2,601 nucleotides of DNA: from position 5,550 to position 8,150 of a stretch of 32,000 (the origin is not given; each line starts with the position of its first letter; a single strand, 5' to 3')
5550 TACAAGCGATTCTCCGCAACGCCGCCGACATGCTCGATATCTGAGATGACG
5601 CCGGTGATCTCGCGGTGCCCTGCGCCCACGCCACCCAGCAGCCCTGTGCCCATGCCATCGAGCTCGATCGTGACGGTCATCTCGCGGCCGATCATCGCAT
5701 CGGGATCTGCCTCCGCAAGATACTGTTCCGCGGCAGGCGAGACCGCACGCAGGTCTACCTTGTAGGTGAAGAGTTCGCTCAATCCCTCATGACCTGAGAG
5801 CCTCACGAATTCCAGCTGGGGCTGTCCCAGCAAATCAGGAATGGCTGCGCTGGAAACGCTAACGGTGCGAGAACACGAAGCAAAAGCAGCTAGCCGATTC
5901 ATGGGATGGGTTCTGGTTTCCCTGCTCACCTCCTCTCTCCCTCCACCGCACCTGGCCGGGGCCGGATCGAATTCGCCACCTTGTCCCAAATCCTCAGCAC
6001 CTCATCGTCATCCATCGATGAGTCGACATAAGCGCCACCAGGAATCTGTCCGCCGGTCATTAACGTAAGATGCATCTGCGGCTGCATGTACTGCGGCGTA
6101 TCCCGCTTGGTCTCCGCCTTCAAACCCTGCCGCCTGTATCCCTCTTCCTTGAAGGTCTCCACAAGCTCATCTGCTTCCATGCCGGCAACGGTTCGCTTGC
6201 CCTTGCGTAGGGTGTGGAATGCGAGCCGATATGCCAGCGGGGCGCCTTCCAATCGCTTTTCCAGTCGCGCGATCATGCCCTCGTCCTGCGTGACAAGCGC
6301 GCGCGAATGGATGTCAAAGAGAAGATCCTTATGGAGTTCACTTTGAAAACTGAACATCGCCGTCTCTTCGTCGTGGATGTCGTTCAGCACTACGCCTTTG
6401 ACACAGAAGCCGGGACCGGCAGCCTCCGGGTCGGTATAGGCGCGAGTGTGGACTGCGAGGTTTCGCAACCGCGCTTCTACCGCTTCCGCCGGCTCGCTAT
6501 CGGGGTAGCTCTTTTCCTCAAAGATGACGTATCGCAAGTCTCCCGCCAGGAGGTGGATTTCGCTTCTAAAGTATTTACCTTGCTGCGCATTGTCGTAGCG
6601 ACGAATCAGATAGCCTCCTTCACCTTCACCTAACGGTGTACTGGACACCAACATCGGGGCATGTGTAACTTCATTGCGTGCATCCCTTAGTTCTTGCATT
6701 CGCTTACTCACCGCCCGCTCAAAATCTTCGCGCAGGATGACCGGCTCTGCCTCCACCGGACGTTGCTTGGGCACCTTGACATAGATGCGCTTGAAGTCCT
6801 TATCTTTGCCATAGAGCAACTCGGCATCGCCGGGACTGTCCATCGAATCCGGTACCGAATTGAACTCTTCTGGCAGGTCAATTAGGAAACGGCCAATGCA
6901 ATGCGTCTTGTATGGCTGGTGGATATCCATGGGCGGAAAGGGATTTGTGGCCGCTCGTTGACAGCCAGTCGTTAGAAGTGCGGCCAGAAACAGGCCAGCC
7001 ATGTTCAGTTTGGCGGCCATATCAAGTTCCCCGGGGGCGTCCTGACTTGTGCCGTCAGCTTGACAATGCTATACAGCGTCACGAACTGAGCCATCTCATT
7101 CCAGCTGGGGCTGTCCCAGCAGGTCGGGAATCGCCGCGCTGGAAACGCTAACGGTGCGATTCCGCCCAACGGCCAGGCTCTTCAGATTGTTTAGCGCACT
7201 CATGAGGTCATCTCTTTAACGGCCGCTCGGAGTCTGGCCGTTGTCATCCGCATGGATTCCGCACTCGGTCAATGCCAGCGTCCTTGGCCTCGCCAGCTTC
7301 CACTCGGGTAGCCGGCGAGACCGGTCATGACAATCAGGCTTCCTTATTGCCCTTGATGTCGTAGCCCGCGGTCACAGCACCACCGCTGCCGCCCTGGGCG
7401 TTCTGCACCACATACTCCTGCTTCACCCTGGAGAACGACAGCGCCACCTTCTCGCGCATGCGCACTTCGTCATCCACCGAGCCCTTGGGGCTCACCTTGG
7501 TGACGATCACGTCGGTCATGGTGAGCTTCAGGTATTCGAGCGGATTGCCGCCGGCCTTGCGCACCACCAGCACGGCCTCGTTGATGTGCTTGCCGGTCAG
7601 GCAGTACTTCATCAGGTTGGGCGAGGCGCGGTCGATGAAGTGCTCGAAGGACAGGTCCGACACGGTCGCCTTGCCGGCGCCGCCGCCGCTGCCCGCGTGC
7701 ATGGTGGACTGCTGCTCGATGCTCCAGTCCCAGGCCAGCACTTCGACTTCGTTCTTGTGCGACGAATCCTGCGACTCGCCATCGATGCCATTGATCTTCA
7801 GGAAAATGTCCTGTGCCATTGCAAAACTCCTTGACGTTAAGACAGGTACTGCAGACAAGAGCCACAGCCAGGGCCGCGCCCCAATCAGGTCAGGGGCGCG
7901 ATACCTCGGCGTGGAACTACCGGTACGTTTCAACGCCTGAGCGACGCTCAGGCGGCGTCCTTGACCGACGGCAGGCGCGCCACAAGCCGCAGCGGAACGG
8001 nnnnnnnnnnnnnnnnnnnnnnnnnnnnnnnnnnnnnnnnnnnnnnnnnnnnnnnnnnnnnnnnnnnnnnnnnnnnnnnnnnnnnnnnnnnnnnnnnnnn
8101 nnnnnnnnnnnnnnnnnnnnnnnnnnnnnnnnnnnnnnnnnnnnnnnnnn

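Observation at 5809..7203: A 35-codon relic of a second vgrG and a 62-bp diverged direct repeat bracket a low-GC lipoprotein gene: footprint of effector-module replacement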

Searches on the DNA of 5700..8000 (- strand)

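Call 8: search_dna_similar(query=window:5700-7900:-, collection=plasmids, mode=near, max_rows=30)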
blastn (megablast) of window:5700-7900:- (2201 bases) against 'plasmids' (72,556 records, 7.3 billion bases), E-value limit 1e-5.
Records with a match: 1; places in all: 1; records where one place covers at least 80% of the query: 0.
Best place of each record, by identity: 60-80% 1.
By first word of the organism name: Paraburkholderia 1.
By predicted mobility (MOB-suite, as given by PLSDB): non-mobilizable 1.
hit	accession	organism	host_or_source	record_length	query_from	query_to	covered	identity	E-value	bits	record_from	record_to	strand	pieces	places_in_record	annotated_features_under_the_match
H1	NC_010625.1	Paraburkholderia phymatum STM815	-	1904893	82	563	22%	78.7%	2e-82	315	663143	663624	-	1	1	record has no annotation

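Call 62: search_rna_families(source=window, start=5700, end=8000, threshold=evalue, max_evalue=1)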
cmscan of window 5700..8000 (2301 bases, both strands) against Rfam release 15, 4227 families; matches with E-value up to 1: 0.
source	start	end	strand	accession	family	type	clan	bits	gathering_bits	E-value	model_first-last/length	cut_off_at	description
